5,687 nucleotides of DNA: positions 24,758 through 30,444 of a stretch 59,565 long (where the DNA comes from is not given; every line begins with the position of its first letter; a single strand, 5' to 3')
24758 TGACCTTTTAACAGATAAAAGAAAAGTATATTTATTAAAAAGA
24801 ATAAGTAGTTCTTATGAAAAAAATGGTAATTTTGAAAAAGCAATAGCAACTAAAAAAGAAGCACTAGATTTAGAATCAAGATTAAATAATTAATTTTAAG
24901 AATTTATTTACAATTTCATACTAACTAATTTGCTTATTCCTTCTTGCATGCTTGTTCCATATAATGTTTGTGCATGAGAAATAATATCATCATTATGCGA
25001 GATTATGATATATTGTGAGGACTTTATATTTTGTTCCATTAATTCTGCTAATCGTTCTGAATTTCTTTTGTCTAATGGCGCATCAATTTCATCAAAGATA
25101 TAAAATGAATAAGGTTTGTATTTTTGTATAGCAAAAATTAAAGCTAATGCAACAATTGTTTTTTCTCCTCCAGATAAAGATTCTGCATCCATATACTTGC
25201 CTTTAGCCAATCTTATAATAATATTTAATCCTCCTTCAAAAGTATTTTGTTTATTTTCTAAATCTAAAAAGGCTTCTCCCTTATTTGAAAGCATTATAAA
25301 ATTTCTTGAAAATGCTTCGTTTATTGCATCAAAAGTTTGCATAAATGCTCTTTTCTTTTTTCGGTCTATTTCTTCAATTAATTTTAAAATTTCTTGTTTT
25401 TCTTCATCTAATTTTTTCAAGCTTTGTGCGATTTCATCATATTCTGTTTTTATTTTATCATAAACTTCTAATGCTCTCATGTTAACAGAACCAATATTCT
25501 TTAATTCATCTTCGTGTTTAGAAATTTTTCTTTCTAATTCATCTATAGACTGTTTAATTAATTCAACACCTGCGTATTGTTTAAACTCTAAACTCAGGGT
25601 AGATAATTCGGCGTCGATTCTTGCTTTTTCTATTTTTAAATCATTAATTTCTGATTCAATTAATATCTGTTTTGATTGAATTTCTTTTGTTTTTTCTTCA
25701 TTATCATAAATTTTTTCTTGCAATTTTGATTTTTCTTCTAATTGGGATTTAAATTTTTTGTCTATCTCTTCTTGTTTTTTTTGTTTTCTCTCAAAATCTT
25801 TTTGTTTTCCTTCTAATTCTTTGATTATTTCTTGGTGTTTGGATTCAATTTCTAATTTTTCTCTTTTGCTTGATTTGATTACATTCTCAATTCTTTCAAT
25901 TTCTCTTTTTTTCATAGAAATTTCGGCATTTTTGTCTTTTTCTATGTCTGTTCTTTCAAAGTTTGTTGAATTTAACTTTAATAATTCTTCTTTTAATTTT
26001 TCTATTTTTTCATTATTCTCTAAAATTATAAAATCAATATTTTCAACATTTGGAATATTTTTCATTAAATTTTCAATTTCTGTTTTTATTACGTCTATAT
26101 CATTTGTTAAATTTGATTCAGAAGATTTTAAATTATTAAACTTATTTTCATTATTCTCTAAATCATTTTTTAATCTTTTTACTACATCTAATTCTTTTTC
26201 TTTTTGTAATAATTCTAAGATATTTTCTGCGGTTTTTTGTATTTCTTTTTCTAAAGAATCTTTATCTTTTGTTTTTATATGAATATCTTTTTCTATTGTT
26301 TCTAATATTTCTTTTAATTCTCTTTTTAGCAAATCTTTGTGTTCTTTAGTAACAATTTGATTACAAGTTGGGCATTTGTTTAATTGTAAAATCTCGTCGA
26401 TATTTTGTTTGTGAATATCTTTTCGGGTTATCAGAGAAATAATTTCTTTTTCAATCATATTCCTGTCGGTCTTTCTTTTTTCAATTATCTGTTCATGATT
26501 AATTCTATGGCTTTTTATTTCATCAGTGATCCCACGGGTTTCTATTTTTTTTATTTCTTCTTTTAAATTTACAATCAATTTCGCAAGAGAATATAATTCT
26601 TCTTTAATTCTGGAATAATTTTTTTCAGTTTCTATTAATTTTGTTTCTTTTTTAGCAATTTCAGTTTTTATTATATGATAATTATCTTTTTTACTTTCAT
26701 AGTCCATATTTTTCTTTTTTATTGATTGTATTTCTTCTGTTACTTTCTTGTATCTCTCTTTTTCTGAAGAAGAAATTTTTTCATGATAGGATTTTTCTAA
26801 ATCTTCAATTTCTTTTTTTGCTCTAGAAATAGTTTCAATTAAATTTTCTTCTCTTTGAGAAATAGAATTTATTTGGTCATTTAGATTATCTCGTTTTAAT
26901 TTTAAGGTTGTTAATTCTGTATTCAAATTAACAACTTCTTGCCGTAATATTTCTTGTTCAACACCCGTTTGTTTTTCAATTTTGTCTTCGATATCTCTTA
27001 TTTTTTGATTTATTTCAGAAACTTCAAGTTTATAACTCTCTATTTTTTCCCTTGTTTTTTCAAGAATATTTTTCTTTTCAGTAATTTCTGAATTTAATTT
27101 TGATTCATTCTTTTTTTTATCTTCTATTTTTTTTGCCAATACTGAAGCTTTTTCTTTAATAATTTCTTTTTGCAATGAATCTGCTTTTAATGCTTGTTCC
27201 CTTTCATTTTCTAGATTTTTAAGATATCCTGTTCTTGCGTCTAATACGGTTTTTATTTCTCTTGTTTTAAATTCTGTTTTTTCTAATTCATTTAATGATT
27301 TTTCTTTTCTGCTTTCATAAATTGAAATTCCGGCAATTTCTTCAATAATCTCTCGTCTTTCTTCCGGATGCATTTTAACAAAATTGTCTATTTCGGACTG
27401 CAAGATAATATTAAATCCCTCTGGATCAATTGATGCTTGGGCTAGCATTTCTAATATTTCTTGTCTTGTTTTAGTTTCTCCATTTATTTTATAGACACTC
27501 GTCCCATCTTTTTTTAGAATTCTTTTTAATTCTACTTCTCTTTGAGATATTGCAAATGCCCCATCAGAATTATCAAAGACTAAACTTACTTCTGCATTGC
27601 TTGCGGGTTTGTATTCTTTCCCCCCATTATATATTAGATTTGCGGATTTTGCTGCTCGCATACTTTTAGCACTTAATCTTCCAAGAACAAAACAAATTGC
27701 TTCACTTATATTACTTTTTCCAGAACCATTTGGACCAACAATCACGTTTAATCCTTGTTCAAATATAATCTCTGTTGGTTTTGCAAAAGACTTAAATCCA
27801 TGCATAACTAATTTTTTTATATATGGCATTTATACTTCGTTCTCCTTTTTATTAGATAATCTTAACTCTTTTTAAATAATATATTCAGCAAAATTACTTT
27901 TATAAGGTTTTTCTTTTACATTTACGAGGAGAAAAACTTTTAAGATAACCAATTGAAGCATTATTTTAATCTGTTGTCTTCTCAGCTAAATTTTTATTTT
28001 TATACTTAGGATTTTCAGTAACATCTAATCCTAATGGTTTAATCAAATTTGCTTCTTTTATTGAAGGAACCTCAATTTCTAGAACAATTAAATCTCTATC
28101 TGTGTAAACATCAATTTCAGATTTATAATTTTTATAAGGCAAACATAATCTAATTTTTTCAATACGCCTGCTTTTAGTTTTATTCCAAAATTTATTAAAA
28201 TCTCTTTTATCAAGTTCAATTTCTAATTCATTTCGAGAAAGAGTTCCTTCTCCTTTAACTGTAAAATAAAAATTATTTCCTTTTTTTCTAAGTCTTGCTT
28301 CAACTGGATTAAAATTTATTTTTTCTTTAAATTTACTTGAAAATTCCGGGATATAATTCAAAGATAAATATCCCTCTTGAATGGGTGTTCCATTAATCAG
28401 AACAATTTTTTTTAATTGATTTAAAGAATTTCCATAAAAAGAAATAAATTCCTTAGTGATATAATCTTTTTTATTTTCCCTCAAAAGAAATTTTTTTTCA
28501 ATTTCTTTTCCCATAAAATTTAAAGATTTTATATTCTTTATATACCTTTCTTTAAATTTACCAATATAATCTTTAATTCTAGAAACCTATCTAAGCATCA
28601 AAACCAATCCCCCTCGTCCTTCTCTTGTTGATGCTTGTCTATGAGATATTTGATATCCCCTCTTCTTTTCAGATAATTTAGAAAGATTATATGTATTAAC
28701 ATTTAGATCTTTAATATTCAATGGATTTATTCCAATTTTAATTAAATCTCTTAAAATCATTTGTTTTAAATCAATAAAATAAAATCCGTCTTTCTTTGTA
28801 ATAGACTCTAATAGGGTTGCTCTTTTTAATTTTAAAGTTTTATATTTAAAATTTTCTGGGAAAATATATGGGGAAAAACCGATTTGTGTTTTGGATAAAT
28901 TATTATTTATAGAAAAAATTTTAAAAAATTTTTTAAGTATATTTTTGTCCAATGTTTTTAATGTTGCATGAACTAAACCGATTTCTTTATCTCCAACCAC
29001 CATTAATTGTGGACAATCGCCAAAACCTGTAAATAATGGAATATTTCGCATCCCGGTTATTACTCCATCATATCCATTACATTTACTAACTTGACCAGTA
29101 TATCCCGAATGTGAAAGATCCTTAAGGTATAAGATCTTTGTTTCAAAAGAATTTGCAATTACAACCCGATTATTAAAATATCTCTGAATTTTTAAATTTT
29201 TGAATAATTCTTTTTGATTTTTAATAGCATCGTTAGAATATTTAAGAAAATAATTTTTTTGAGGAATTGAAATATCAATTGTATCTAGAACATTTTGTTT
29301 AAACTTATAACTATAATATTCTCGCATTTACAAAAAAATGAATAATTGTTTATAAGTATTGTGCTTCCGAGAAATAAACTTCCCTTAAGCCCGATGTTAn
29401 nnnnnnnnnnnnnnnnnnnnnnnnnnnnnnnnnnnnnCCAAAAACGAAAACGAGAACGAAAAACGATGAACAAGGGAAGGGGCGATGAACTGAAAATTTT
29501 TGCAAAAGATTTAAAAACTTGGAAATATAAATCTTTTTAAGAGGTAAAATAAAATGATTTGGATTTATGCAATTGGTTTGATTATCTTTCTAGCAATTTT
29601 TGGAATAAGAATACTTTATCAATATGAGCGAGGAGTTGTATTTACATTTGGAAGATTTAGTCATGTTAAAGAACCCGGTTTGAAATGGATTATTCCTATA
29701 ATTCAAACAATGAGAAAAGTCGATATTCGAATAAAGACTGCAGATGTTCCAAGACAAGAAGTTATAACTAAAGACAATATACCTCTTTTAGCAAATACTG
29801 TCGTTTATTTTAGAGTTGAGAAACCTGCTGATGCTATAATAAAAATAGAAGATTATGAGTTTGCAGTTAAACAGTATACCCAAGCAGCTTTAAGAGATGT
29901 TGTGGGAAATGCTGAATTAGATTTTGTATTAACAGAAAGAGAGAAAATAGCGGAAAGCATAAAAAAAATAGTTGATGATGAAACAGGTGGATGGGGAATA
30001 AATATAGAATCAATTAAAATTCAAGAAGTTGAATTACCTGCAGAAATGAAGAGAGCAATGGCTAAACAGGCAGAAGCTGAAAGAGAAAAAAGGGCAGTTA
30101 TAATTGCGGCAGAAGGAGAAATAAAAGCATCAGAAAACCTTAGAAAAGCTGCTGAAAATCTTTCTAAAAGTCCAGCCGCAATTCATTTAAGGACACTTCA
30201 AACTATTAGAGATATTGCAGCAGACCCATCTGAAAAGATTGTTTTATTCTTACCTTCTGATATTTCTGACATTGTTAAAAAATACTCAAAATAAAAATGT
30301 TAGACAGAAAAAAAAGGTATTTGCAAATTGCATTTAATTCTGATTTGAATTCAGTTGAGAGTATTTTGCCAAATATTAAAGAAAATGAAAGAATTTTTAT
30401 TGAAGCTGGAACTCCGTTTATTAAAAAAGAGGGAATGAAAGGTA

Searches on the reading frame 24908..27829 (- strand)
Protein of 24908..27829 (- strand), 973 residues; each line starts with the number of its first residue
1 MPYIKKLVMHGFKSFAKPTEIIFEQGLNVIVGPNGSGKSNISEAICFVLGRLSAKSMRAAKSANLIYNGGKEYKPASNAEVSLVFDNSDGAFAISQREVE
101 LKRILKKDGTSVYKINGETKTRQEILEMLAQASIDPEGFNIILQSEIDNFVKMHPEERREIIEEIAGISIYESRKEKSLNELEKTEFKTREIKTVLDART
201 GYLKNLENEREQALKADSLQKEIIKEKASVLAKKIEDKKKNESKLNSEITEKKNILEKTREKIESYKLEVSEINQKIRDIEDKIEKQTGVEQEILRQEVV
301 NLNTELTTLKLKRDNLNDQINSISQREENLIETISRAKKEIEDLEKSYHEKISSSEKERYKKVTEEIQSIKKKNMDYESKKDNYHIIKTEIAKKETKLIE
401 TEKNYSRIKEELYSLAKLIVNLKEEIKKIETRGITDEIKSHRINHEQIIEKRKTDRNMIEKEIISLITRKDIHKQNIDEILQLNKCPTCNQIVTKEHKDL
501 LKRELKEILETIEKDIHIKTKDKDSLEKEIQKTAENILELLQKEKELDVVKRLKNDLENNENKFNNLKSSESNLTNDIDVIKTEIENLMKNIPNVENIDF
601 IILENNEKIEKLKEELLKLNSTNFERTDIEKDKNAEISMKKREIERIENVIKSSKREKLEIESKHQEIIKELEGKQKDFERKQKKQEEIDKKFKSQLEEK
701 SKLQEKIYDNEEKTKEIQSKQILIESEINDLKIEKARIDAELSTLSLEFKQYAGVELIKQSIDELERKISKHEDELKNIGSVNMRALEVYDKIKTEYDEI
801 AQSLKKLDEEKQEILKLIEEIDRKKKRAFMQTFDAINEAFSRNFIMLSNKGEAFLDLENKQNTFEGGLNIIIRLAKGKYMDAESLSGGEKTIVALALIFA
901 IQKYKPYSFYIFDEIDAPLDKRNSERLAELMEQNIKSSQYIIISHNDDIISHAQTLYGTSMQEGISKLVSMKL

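Call 9: search_protein_families(library=pfam, proteins=[window:24908-27829:-], max_evalue=0.001)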
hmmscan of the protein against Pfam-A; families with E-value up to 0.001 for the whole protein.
window:24908-27829:- (973 aa): 4 families
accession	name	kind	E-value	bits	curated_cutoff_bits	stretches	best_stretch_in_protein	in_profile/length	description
PF02463.25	SMC_N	-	2.5e-56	191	40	2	3-171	1-136/220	RecF/RecN/SMC N terminal domain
PF13476.12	AAA_23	-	5e-17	63.6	27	1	6-284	1-200/201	AAA domain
PF13304.12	AAA_21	-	3.7e-07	30.9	27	1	27-86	1-79/304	AAA domain, putative AbiEii toxin, Type IV TA system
PF13175.12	AAA_15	-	1.1e-05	25.6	32.1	1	3-373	2-281/374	AAA ATPase domain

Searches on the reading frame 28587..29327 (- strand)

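Call 9: search_protein_families(library=pfam, proteins=[window:28587-29327:-], max_evalue=0.001)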
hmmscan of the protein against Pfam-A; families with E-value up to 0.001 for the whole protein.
window:28587-29327:- (246 aa): 1 family
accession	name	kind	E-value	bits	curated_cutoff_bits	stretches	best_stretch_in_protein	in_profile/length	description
PF02578.20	Cu-oxidase_4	-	1.5e-13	51.2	22.9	1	35-238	29-232/238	Multi-copper polyphenol oxidoreductase laccase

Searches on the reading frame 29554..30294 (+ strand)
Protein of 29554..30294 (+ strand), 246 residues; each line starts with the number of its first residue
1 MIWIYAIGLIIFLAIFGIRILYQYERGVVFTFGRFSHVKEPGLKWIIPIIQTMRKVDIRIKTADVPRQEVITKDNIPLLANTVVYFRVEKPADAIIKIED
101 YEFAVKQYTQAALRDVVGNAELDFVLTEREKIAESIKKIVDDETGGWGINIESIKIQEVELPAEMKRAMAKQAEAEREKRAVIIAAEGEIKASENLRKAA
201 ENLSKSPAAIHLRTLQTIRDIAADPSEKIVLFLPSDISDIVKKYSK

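Call 9: search_protein_families(library=pfam, proteins=[window:29554-30294:+], max_evalue=0.001)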
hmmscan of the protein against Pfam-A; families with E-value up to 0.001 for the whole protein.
window:29554-30294:+ (246 aa): 2 families
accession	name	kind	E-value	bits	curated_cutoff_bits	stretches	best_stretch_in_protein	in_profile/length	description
PF01145.31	Band_7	-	8.9e-43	146.8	23.6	1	23-189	5-175/176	SPFH domain / Band 7 family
PF13421.11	Band_7_1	-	1.4e-06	28.6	24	1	93-174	125-208/211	SPFH domain-Band 7 family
